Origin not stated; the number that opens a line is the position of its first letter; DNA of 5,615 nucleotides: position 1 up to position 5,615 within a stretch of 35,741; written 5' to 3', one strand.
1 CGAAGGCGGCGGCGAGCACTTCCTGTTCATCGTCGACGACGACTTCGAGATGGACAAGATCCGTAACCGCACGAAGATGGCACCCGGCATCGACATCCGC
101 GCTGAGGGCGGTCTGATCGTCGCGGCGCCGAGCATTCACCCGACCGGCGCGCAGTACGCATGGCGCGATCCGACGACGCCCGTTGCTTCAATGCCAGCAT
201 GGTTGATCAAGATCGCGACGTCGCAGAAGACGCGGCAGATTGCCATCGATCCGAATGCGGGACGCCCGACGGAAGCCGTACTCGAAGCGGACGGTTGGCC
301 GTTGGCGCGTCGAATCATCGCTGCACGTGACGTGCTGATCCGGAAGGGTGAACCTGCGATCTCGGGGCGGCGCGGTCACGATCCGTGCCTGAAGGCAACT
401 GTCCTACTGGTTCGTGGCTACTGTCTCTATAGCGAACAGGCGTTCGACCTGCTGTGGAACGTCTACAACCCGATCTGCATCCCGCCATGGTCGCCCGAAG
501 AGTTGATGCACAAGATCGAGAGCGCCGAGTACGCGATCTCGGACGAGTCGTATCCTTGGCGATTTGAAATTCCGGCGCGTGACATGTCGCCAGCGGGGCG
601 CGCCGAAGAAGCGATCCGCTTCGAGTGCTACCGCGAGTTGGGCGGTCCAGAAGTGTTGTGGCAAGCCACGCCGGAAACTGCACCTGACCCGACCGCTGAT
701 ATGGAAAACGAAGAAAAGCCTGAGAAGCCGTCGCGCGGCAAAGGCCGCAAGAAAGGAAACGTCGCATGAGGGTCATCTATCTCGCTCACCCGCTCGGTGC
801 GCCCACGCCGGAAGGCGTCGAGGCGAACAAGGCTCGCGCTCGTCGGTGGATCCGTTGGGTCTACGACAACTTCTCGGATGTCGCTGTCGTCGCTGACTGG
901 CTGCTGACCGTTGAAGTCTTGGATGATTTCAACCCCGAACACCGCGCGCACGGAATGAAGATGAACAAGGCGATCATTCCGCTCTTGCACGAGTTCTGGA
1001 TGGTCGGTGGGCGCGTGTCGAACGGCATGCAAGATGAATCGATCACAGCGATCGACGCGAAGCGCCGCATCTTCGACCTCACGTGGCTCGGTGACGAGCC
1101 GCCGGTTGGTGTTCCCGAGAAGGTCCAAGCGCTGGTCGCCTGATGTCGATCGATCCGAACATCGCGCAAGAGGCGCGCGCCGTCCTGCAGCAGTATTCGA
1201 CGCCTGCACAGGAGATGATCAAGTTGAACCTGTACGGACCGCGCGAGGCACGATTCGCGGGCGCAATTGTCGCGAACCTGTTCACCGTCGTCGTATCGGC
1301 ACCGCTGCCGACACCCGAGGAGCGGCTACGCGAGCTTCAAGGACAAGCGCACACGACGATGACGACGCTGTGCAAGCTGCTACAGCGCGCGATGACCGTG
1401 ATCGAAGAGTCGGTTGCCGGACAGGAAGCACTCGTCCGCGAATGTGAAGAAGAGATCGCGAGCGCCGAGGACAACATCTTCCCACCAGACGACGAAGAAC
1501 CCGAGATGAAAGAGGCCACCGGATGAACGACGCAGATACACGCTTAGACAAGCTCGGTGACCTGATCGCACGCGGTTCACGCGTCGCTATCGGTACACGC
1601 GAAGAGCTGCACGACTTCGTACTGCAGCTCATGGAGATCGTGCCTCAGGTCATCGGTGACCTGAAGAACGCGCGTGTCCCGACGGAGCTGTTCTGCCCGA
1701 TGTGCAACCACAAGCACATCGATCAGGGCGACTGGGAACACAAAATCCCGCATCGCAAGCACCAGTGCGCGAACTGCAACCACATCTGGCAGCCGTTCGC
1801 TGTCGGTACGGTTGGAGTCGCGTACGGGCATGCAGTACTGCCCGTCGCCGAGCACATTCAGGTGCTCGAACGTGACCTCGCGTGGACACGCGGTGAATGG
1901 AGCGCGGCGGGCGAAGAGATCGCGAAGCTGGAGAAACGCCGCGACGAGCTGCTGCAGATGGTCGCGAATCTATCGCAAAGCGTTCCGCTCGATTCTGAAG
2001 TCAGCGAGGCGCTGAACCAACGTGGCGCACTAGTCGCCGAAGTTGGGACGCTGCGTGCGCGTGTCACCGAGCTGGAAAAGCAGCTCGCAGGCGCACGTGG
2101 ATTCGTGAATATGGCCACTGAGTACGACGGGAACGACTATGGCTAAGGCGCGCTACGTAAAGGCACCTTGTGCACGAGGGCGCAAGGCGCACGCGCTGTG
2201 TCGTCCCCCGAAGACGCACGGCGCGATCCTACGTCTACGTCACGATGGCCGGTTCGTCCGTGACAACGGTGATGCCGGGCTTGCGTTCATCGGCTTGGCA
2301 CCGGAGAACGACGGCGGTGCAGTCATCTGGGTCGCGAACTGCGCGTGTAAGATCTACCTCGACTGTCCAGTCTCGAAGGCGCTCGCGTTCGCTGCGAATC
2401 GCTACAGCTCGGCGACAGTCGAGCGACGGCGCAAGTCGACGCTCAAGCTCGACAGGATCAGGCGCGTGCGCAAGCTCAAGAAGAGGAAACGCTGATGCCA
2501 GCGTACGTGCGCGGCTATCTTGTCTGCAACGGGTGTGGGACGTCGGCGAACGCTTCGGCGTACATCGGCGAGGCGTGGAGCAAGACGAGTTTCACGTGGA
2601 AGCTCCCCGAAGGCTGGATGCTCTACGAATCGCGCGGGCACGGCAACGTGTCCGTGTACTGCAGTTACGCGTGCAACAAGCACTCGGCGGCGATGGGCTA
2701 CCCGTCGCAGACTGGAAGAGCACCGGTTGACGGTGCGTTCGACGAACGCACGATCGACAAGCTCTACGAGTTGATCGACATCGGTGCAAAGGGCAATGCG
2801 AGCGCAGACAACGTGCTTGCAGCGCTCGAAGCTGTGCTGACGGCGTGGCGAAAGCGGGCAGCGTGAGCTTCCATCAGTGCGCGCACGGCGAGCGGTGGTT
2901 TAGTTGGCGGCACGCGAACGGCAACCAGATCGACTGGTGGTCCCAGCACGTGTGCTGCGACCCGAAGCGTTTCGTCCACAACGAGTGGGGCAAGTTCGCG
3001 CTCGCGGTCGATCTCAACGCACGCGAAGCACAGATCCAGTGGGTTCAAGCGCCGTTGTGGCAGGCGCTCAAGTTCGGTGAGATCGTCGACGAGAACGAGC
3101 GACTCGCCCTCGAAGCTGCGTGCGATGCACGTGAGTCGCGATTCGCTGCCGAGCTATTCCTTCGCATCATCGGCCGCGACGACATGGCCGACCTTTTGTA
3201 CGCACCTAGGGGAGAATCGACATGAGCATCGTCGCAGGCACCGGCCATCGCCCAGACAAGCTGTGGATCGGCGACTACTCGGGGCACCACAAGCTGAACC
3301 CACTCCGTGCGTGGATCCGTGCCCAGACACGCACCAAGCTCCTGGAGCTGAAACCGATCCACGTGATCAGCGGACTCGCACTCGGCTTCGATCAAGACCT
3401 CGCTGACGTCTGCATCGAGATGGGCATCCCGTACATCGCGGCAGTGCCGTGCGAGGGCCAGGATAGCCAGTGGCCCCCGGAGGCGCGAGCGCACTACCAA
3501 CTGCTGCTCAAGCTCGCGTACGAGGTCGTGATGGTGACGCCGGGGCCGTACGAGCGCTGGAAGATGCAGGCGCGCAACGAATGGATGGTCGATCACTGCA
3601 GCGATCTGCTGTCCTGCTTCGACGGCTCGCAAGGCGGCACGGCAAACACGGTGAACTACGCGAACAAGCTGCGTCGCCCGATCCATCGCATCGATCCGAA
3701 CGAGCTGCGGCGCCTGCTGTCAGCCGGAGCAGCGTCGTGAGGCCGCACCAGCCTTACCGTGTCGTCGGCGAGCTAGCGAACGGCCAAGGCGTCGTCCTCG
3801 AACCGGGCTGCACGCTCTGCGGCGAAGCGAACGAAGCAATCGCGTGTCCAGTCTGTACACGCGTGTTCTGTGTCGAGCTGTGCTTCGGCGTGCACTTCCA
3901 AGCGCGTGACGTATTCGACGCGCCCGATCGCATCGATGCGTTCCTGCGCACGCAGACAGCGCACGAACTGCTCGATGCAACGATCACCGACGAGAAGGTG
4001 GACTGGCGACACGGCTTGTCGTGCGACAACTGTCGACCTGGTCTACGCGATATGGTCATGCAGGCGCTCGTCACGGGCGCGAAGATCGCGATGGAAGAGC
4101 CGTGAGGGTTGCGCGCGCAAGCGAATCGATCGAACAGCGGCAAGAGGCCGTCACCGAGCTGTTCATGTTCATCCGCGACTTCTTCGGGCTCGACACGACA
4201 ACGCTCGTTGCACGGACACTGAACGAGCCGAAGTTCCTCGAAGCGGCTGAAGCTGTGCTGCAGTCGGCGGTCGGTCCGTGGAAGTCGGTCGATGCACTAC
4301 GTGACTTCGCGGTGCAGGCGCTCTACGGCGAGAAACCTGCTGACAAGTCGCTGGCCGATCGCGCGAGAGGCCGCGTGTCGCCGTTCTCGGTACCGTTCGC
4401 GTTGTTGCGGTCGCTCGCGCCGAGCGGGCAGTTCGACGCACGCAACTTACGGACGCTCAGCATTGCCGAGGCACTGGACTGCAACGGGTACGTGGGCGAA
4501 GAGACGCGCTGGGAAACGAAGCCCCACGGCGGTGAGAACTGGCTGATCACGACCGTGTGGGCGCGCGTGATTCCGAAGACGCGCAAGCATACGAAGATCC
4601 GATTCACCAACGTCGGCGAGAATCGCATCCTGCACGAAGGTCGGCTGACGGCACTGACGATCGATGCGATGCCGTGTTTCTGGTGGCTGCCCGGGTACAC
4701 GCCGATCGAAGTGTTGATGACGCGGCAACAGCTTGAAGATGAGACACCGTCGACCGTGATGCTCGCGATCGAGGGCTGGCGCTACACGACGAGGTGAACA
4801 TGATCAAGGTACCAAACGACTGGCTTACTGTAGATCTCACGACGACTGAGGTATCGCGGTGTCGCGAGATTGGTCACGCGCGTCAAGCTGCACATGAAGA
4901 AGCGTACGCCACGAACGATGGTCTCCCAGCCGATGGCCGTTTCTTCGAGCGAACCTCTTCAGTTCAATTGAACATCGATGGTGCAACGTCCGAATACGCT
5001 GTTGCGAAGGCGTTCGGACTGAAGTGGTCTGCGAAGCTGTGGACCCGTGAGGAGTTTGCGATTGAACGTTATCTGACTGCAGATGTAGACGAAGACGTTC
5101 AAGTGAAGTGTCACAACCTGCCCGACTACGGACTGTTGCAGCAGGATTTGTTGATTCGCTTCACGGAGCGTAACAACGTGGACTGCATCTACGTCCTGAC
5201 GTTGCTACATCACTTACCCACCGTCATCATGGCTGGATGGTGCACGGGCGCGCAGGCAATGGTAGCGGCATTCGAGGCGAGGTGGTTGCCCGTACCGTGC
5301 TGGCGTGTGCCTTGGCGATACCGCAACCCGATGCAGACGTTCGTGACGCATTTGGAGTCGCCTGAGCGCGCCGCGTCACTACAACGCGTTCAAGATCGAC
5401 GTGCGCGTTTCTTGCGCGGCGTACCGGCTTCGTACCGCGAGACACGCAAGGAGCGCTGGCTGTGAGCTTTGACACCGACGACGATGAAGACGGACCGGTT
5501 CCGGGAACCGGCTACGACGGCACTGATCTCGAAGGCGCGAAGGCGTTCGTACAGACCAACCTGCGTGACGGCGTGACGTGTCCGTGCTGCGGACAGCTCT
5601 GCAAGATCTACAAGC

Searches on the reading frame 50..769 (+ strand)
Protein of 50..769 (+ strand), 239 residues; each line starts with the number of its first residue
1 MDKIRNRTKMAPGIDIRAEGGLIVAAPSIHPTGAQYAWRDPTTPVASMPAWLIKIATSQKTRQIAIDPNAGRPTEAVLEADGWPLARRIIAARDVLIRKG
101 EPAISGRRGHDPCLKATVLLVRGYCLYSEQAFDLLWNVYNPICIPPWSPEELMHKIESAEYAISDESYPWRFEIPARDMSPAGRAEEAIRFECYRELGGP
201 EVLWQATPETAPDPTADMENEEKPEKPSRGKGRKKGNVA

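Call 31: search_protein_families(library=phrogs, proteins=[window:50-769:+], max_evalue=0.001)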
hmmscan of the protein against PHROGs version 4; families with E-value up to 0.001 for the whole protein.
window:50-769:+ (239 aa): 2 families
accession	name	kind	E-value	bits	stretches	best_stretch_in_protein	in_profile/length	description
phrog_1156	-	DNA, RNA and nucleotide metabolism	2.9e-10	40.4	1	9-87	135-221/855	DNA primase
phrog_5852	-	DNA, RNA and nucleotide metabolism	8.6e-07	29.5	1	5-51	194-240/242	DNA polymerase/primase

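Call 32: search_protein_families(library=pfam, proteins=[window:50-769:+], max_evalue=0.01)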
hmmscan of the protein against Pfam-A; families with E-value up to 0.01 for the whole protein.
window:50-769:+ (239 aa): 1 family
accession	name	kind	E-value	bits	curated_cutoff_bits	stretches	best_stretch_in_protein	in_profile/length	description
PF09250.16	Prim-Pol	-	2.1e-10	41.7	22.8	1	7-51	114-158/158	Bifunctional DNA primase/polymerase, N-terminal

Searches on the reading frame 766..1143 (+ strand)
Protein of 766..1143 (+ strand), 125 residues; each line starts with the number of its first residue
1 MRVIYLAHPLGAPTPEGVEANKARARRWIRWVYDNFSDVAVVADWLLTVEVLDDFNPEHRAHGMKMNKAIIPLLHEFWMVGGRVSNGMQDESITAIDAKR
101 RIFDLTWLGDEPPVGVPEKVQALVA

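Call 46: search_protein_families(library=pfam, proteins=[window:766-1143:+], max_evalue=0.01)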
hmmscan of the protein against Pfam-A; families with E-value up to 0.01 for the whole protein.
window:766-1143:+ (125 aa): 1 family
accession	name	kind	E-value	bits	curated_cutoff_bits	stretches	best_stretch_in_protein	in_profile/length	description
PF24963.1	DUF7768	-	1.2e-12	48.4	26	1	3-99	2-92/98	Domain of unknown function (DUF7768)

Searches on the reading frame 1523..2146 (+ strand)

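Call 31: search_protein_families(library=phrogs, proteins=[window:1523-2146:+], max_evalue=0.001)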
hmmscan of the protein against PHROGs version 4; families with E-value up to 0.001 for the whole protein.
window:1523-2146:+ (207 aa): 1 family
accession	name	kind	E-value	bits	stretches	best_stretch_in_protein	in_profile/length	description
phrog_1244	-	unknown function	0.00034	21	0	154-202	36-84/157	-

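Call 32: search_protein_families(library=pfam, proteins=[window:1523-2146:+], max_evalue=0.01)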
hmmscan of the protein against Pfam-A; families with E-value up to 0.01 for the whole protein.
window:1523-2146:+ (207 aa): 2 families
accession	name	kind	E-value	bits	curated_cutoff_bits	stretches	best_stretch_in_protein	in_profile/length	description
PF16331.10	TolA_bind_tri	-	0.0065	17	30.1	0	110-153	25-68/76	TolA binding protein trimerisation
PF10805.13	DUF2730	-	0.0077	16.7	24.9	0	105-145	58-98/102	Protein of unknown function (DUF2730)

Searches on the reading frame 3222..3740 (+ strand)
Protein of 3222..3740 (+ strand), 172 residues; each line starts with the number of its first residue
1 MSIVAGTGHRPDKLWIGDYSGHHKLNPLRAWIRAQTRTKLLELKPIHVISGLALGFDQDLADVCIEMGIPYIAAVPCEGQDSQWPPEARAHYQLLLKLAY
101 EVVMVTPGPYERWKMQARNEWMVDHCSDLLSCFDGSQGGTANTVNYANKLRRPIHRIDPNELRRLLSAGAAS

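Call 31: search_protein_families(library=phrogs, proteins=[window:3222-3740:+], max_evalue=0.001)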
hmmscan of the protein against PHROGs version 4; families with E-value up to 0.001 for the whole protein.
window:3222-3740:+ (172 aa): 2 families
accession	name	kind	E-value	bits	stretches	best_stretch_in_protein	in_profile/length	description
phrog_289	-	other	2.2e-12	47.6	1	40-158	51-139/500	GTP-binding domain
phrog_4299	-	unknown function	3.4e-05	24.1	1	44-160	145-262/322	-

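Call 32: search_protein_families(library=pfam, proteins=[window:3222-3740:+], max_evalue=0.01)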
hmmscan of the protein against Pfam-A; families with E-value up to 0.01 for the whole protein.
window:3222-3740:+ (172 aa): 2 families
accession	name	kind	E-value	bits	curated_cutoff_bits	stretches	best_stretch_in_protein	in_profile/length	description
PF06908.16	YpsA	-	1.7e-10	41.6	27.7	1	7-162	4-168/168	YspA SLOG family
PF02481.21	DNA_processg_A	-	1.5e-08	34.6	29.6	1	40-158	69-188/212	DNA recombination-mediator protein A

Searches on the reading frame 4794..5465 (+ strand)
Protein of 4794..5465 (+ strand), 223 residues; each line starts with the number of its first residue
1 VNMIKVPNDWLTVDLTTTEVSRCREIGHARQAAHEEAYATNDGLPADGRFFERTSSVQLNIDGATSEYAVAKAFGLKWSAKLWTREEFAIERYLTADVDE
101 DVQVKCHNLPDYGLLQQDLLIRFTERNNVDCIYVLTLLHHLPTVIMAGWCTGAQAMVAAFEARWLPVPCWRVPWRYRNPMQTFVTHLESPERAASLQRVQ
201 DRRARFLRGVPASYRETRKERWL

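Call 31: search_protein_families(library=phrogs, proteins=[window:4794-5465:+], max_evalue=0.001)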
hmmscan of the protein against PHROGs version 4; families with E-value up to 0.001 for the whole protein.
window:4794-5465:+ (223 aa): 1 family
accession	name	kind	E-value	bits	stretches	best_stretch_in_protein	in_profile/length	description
phrog_18407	-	unknown function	6.8e-10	40.2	1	14-183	5-158/162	-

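Call 32: search_protein_families(library=pfam, proteins=[window:4794-5465:+], max_evalue=0.01)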
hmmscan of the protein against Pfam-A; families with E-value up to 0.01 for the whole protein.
window:4794-5465:+ (223 aa): 1 family
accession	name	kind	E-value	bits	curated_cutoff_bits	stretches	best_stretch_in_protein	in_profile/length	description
PF13190.11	PDGLE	-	0.0036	17.5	27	1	58-116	11-71/102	PDGLE domain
